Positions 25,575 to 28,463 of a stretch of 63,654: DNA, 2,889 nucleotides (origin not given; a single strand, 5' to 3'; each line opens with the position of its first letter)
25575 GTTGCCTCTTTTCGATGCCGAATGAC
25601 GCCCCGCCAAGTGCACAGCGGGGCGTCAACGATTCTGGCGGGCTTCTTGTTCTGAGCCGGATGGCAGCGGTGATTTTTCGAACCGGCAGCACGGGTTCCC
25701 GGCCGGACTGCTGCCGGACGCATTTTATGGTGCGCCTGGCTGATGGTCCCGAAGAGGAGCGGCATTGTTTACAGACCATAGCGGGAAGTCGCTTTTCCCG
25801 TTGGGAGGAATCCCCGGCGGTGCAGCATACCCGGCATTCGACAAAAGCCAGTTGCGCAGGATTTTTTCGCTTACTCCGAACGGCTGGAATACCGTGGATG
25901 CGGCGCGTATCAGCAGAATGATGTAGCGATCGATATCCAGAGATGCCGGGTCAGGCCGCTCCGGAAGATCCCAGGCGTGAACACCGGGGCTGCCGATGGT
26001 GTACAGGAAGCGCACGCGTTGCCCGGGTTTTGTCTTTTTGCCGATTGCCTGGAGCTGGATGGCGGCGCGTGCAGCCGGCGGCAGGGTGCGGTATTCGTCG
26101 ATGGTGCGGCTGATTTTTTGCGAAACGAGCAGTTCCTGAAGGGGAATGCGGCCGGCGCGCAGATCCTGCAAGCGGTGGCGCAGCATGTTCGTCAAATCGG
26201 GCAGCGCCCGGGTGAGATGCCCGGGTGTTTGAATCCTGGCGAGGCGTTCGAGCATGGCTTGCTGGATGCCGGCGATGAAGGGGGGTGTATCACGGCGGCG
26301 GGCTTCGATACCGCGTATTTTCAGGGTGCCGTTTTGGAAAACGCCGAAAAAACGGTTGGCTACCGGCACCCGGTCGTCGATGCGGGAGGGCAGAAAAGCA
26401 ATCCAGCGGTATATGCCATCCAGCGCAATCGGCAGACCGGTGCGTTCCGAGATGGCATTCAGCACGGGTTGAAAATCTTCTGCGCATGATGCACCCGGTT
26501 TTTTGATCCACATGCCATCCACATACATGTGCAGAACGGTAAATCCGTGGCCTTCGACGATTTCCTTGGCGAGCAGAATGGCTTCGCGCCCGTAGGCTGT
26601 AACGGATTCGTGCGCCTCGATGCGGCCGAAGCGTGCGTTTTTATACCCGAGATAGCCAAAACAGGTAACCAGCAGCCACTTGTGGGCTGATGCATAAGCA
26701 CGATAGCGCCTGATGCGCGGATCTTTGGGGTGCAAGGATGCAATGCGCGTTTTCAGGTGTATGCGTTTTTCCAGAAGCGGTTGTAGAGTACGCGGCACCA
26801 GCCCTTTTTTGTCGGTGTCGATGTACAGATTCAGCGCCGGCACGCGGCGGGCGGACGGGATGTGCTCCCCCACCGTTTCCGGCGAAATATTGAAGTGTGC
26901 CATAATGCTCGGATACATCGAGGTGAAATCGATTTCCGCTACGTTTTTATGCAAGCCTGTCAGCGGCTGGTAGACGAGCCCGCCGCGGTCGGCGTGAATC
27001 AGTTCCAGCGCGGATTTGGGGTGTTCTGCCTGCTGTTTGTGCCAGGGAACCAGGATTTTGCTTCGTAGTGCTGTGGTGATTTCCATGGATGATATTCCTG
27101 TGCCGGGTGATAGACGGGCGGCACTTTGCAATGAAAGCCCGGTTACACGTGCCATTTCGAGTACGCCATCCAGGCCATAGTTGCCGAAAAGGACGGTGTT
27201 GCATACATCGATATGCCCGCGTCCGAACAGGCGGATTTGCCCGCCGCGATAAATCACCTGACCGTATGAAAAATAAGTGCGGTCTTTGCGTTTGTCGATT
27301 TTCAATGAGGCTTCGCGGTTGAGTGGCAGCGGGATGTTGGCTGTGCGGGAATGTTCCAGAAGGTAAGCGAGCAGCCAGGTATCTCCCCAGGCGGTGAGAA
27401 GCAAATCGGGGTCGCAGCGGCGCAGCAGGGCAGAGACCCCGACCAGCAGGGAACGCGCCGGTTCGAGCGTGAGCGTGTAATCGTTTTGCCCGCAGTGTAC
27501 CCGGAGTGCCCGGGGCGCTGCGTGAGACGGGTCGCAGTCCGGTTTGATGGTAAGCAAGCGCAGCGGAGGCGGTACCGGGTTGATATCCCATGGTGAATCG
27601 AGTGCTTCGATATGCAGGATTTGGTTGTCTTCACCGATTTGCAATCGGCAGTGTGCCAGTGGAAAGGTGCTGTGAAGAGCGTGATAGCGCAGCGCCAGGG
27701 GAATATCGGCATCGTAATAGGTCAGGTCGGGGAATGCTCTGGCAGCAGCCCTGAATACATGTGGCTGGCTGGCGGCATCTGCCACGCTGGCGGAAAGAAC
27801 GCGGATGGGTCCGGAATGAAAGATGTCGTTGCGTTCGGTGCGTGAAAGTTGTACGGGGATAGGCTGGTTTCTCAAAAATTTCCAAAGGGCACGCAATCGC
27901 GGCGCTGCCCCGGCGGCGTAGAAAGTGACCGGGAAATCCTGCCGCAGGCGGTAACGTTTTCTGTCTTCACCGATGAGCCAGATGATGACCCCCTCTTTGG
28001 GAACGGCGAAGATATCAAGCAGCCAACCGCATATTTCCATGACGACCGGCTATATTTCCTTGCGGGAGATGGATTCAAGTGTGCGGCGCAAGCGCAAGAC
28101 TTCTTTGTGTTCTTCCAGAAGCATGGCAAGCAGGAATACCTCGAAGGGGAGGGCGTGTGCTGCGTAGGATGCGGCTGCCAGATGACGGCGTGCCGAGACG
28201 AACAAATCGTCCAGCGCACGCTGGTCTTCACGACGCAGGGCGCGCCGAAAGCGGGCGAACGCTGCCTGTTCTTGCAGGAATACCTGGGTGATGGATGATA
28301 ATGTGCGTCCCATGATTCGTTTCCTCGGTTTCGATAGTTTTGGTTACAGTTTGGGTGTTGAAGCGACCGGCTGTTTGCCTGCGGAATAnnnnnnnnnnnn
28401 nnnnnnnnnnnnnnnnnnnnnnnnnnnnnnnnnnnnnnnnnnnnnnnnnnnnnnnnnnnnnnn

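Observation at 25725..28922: Archaeal-type PolB2 three-gene cassette in a bacterium: a family-B mutasome analogue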

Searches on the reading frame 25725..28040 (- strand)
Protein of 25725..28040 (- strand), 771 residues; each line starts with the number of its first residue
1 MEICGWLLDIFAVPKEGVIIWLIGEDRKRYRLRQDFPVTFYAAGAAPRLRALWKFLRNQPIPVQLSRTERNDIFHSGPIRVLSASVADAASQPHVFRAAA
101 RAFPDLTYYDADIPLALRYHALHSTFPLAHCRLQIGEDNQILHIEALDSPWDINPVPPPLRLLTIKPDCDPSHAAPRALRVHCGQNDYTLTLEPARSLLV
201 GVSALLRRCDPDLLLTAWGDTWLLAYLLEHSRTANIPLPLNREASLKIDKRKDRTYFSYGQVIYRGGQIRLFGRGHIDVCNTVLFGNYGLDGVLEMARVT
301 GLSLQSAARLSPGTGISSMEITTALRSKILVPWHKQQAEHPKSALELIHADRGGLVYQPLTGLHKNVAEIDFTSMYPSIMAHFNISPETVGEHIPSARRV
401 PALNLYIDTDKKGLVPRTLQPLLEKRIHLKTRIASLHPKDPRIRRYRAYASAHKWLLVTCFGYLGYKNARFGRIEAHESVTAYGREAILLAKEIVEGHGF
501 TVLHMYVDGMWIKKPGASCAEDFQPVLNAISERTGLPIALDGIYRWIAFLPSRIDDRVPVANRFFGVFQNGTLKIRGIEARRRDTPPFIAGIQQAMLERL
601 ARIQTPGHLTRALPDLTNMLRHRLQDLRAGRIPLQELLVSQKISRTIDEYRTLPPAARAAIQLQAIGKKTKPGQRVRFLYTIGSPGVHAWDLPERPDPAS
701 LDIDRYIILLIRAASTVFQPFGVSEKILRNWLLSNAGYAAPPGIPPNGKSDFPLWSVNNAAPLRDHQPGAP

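Call 3: search_protein_families(library=pfam, proteins=[window:25725-28040:-], max_evalue=1)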
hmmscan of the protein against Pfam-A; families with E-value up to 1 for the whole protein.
window:25725-28040:- (771 aa): 2 families
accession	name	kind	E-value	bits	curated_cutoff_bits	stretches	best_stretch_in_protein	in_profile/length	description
PF00136.26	DNA_pol_B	-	1.9e-28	99.9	23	2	322-498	21-202/453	DNA polymerase family B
PF03175.18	DNA_pol_B_2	-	0.45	9.8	25.8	1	352-385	214-250/468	DNA polymerase type B, organellar and viral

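Call 4: search_protein_families(library=ncbifam, proteins=[window:25725-28040:-], max_evalue=1)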
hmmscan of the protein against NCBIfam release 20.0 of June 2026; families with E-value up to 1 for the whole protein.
window:25725-28040:- (771 aa): 9 families
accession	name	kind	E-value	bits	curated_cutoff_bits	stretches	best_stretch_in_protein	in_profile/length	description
NF004416.0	PRK05761.1-2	equivalog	4.7e-113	378.8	516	1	6-718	2-646/665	type B DNA-directed DNA polymerase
NF004418.0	PRK05761.1-4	subfamily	8.1e-95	318.5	692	1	189-730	162-702/717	type B DNA-directed DNA polymerase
NF004417.0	PRK05761.1-3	equivalog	3.3e-45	154.4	780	1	351-714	485-837/858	DNA-directed DNA polymerase I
NF004419.0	PRK05761.1-5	equivalog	1.8e-36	125.5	1285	1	350-724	551-916/932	DNA-directed DNA polymerase I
TIGR00592.1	pol2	superfamily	1.1e-27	96.6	239.95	1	352-685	801-1134/1176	DNA polymerase (pol2)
NF004415.0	PRK05761.1-1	equivalog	1.7e-27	95.7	1289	1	350-725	493-861/883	DNA-directed DNA polymerase I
NF004421.0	PRK05762.1-2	equivalog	3e-19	68.8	570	2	330-513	390-563/795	DNA polymerase II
NF004422.0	PRK05762.1-4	equivalog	2.5e-10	39.4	1103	1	324-663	376-715/789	DNA polymerase II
NF004420.0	PRK05762.1-1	equivalog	7.3e-09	34.8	1435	1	349-668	397-718/783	DNA polymerase II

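Call 6: search_protein_families(library=padloc, proteins=[window:25725-28040:-], max_evalue=1)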
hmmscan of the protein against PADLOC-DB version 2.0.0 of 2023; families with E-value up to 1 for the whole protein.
window:25725-28040:- (771 aa): 1 family
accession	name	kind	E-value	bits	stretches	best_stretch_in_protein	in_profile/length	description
PDLC03707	HEase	-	1.6e-20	69.9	2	460-699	1390-1620/1671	homing endonuclease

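Call 15: find_homologous_proteins(query=window:25725-28040:-, max_evalue=1e-10)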
Query window:25725-28040:- (771 aa): 6192 proteins with E <= 1e-10 among 8000 candidates; the best 120 are listed.
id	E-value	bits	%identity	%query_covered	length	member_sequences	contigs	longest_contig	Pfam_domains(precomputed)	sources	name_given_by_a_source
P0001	0.0e+0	1780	100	100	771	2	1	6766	PF00136.27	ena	-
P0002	0.0e+0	1291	73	98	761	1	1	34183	PF00136.27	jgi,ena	-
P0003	0.0e+0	1283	73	98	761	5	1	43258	PF00136.27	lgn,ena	-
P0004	0.0e+0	1154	66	98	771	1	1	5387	PF00136.27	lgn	-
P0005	0.0e+0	1101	63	98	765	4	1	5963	PF00136.27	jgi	jgi:DNA polymerase-2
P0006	0.0e+0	1089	63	98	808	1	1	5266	PF00136.27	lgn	-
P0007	0.0e+0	1071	63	98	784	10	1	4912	PF00136.27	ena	-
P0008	0.0e+0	1071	62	98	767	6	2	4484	PF00136.27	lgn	-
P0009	0.0e+0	1068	62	98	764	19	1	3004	PF00136.27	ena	-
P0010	0.0e+0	1067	62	98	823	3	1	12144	PF00136.27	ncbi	-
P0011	0.0e+0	1062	62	98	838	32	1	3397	PF00136.27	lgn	-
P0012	0.0e+0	1058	61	98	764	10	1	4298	PF00136.27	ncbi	-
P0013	0.0e+0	1058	62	98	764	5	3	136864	PF00136.27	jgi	jgi:DNA polymerase-2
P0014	0.0e+0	1058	61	98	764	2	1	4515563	PF00136.27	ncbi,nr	ncbi:MAG: hypothetical protein JSV42_17760 [Chloroflexota bacterium]|nr:MAG: hypothetical protein JS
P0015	0.0e+0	1057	62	96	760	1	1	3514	PF00136.27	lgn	-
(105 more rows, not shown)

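Call 17: find_related_loci(query=A1, collection=genome_contigs, flank=6000)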
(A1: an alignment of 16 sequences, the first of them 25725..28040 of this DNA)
Query A1 (771 aa) in genome_contigs; peptide patterns used: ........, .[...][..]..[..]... (x = any residue, [..] = any of these).
600 stretches matched a pattern (row limit reached: there are more); 565 encode a relative of the query (tblastn E <= 1e-3); the best 80 are kept; 80 distinct loci.
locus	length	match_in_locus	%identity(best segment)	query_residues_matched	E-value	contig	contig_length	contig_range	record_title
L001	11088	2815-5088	73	1-758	0e+0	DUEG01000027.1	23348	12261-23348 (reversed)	MAG TPA_asm: Anaerolineae bacterium isolate G519 Contig27, whole genome shotgun sequence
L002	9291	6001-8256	61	4-754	0e+0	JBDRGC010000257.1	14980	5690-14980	MAG: Chloroflexota bacterium isolate MEGAHIT-group-1.410 k141_7432728, whole genome shotgun sequence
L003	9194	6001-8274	61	1-757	0e+0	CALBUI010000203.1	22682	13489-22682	MAG: uncultured Anaerolineales bacterium isolate N4_Bin_METABAT__171_1 genome assembly, contig: c_000008034623, whole ge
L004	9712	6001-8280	60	1-759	0e+0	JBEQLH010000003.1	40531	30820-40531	MAG: Anaerolineales bacterium isolate Y22TTR21b10o NODE_33_length_40531_cov_9.018702, whole genome shotgun sequence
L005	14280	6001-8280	59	1-759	0e+0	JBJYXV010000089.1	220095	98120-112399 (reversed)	MAG: Anaerolineales bacterium isolate S5_7_050615r2r1_1 S5_7_050615r2r1_1_000000000089, whole genome shotgun sequence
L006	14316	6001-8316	59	2-770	0e+0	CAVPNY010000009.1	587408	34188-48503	MAG: uncultured Chloroflexia bacterium isolate MFD00032.bin.3.204 genome assembly, contig: contig_18050, whole genome sh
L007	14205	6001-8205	61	1-735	0e+0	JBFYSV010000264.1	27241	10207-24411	MAG: Anaerolineae bacterium isolate PPR_0249 k121_2315778, whole genome shotgun sequence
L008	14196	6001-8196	59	2-732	0e+0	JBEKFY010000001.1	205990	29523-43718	MAG: Anaerolineales bacterium isolate SPRUCE 240 SPRUCE_240_1, whole genome shotgun sequence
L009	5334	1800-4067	60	2-748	0e+0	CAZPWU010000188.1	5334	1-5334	MAG TPA_asm: uncultured Anaerolineaceae bacterium isolate binchicken_co33_477 genome assembly, contig: NODE_23373_length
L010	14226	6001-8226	58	2-736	0e+0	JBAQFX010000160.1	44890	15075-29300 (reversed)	MAG: Anaerolineales bacterium isolate MFD06995_ilm_asm_bin3 k127_180801, whole genome shotgun sequence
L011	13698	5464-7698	59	2-743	0e+0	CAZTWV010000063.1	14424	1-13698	MAG TPA_asm: uncultured Anaerolineales bacterium isolate SRP141376_co3_323 genome assembly, contig: NODE_11526_length_14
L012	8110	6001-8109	61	5-707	0e+0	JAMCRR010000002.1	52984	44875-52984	MAG: Chloroflexota bacterium isolate FK_Sedi_A_Bin.25 NODE_1066_length_52984_cov_3.60495, whole genome shotgun sequence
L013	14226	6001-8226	58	2-736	0e+0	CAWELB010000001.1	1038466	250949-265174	MAG: uncultured Chloroflexia bacterium isolate MFD05942.bin.1.323 genome assembly, contig: contig_15811, whole genome sh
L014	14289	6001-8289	56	1-760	0e+0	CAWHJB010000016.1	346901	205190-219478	MAG: uncultured Chloroflexia bacterium isolate MFD02923.bin.2.67 genome assembly, contig: contig_54072, whole genome sho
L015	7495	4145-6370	58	2-736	0e+0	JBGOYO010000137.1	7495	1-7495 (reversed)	MAG: Anaerolineae bacterium isolate OBJ_0618_130150_41 k141_2371365_length_7495_cov_23.3159, whole genome shotgun sequen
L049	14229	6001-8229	59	2-744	0e+0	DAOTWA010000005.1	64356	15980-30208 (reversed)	MAG TPA_asm: Anaerolineaceae bacterium isolate H111_98 k127_898720, whole genome shotgun sequence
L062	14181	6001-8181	57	1-732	0e+0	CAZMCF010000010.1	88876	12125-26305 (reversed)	MAG TPA_asm: uncultured Anaerolinea sp. isolate binchicken_co107_434 genome assembly, contig: NODE_605_length_88876_cov_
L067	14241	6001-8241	56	1-745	0e+0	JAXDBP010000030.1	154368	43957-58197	MAG: Bellilinea sp. isolate POMEDNA-B21 Raw2_k127_506074, whole genome shotgun sequence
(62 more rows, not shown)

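Call 38: search_solved_structures(query=A1, max_evalue=0.001, show_alignments=1)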
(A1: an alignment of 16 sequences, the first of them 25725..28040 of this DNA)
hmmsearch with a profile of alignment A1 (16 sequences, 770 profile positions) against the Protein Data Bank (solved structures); distinct sequences matched with E-value up to 0.001: 123 (the best 60 are shown).
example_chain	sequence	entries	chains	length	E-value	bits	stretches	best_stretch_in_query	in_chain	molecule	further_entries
5mdn_A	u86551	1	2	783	1.6e-58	201.5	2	294-731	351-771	DNA polymerase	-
4fm2_A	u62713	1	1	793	5.3e-56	193.2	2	296-731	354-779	DNA polymerase 1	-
4flt_A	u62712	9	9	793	9.1e-56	192.5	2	296-731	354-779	DNA polymerase 1 | Pyrococcus abyssi B family DNA polymerase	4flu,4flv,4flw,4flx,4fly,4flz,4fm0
4ahc_A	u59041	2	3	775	2.4e-55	191.1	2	295-732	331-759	DNA POLYMERASE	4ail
5h12_A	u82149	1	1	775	3e-54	187.4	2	296-737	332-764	Deep Vent DNA Polymerase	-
3a2f_A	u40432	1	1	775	2.6e-53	184.4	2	295-732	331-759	DNA polymerase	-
2jgu_A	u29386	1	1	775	2.8e-53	184.3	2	295-732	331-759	DNA POLYMERASE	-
6wya_A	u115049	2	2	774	3.7e-53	183.8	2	297-734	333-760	DNA polymerase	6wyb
1wns_A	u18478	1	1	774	1.2e-52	182.1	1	297-732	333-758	DNA POLYMERASE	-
1wn7_A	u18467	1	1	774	1.3e-52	182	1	297-732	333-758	Family B DNA Polymerase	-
4k8z_A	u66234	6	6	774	1.5e-52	181.9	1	297-732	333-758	DNA polymerase | DNA polymerase,DNA polymerase,DNA polymerase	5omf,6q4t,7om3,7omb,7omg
8s84_A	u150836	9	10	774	5.6e-52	179.9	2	297-732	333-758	DNA polymerase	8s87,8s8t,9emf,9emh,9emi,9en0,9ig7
2vwk_A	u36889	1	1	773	2.8e-51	177.7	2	297-731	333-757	DNA POLYMERASE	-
5vu5_A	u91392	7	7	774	4.2e-51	177.1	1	297-732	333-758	DNA polymerase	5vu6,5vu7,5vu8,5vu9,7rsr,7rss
7tqw_A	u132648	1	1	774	1.6e-50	175.1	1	297-732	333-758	DNA polymerase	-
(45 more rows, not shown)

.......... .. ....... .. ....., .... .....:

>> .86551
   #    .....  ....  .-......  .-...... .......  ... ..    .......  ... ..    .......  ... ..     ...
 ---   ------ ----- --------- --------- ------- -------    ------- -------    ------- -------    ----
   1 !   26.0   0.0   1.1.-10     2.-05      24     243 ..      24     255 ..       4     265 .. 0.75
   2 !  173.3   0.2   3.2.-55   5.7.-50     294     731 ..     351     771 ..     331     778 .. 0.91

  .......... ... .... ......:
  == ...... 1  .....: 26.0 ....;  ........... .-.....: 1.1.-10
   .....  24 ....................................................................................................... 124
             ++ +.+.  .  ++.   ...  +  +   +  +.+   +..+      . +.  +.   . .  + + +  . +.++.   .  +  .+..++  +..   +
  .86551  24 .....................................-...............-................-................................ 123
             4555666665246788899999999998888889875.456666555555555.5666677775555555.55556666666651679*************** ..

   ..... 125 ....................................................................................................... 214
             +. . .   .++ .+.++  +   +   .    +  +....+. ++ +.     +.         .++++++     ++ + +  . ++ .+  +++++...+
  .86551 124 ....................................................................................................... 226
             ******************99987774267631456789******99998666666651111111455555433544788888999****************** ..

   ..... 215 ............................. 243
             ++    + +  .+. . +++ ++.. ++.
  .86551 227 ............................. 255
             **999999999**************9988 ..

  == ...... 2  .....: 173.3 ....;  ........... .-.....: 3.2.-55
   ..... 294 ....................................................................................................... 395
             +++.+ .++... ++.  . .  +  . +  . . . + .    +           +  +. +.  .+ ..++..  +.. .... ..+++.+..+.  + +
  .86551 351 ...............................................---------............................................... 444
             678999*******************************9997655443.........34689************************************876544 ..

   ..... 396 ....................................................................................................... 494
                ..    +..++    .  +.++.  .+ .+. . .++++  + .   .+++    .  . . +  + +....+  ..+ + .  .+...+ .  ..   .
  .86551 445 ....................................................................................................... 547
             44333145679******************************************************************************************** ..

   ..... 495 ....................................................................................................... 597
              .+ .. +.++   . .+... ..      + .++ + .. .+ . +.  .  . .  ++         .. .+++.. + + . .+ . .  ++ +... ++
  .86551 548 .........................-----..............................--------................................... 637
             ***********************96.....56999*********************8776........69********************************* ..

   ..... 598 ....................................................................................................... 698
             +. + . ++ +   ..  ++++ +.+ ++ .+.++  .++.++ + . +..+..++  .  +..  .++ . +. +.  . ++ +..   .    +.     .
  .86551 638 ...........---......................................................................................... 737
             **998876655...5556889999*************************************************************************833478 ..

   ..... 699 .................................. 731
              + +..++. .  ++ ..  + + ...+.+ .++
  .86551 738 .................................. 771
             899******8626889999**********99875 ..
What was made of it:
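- On PolB2 (G2) group of family-B polymerases: In the PDB profile search, archaeal PolB scores 1.6e-58, Pol II 1.7e-11 and herpesvirus PolB 1e-7 (call 38). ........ reads YVD under DTD in the alignment to 5mdn (call 38).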

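Call 88: search_protein_families(library=pfam, proteins=[L062:2676-3860:-, L049:8603-9829:+, L067:2057-2668:-], max_evalue=0.01)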
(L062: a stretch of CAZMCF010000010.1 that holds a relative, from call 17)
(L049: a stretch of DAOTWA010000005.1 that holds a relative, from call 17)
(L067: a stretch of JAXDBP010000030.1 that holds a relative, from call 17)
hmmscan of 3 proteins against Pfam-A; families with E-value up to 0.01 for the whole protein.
L062:2676-3860:- (394 aa): 1 family
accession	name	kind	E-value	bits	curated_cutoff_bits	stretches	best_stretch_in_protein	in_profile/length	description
PF09376.16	NurA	-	3.3e-21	76.4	21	1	85-351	2-254/254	NurA domain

L049:8603-9829:+ (408 aa): 4 families
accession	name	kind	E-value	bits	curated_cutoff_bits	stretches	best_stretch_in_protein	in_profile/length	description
PF04055.27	Radical_SAM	-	6e-09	36.7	29.5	1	83-219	3-138/166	Radical SAM superfamily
PF00633.29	HHH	-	4.7e-07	29.8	24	1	343-367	5-29/30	Helix-hairpin-helix motif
PF12836.13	HHH_3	-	1.3e-06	28.8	27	1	340-380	5-46/65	Helix-hairpin-helix motif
PF14520.12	HHH_5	-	2.9e-06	28.1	27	1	336-370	22-56/57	Helix-hairpin-helix domain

L067:2057-2668:- (203 aa): 0 families

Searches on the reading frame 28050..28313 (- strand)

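Call 3: search_protein_families(library=pfam, proteins=[window:28050-28313:-], max_evalue=1)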
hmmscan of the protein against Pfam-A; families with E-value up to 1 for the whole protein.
window:28050-28313:- (87 aa): 1 family
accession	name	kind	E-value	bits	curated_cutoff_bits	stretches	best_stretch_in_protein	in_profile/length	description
PF11533.15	AtzH-like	-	0.06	13.6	27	1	10-44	7-41/126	AtzH-like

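Call 4: search_protein_families(library=ncbifam, proteins=[window:28050-28313:-], max_evalue=1)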
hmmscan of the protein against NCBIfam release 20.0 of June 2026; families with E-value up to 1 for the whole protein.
window:28050-28313:- (87 aa): 1 family
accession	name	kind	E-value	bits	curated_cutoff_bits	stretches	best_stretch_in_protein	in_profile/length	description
NF033625.1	HpxZ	equivalog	0.015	15.6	135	1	10-45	6-41/122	oxalurate catabolism protein HpxZ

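Call 6: search_protein_families(library=padloc, proteins=[window:28050-28313:-], max_evalue=1)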
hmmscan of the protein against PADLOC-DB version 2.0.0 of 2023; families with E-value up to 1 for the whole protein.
window:28050-28313:- (87 aa): 1 family
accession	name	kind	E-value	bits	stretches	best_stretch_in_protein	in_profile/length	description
PDLC01816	CARF1--CARF_HEPN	-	0.019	11.9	1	4-52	238-286/427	-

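Call 88: search_protein_families(library=pfam, proteins=[window:28050-28313:-], max_evalue=0.01)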
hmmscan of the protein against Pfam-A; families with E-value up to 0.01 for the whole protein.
window:28050-28313:- (87 aa): 0 families
